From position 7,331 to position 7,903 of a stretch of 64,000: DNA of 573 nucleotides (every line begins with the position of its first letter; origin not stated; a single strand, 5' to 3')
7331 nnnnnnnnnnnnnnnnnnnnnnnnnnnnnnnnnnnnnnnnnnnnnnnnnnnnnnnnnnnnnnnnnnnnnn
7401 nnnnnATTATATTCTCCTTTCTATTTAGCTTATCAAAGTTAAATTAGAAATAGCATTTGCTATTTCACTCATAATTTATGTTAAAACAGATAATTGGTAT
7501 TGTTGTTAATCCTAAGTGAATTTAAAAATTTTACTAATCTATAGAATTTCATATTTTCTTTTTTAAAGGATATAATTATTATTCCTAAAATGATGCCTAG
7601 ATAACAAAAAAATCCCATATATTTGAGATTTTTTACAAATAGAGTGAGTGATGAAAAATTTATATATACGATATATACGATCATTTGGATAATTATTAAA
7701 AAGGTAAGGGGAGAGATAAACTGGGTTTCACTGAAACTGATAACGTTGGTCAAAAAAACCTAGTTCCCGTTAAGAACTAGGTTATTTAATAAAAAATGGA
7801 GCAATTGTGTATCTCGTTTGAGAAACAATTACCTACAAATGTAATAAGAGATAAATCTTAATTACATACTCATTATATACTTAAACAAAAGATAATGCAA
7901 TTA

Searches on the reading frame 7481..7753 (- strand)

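Call 8: search_protein_families(library=ncbifam, proteins=[window:7481-7753:-], max_evalue=0.01)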
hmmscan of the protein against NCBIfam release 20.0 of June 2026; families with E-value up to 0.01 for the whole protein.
window:7481-7753:- (90 aa): 1 family
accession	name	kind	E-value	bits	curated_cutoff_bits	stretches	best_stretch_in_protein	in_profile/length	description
NF005383.1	PRK06926.1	equivalog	0.008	15.2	394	1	11-74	5-67/271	flagellar motor protein MotP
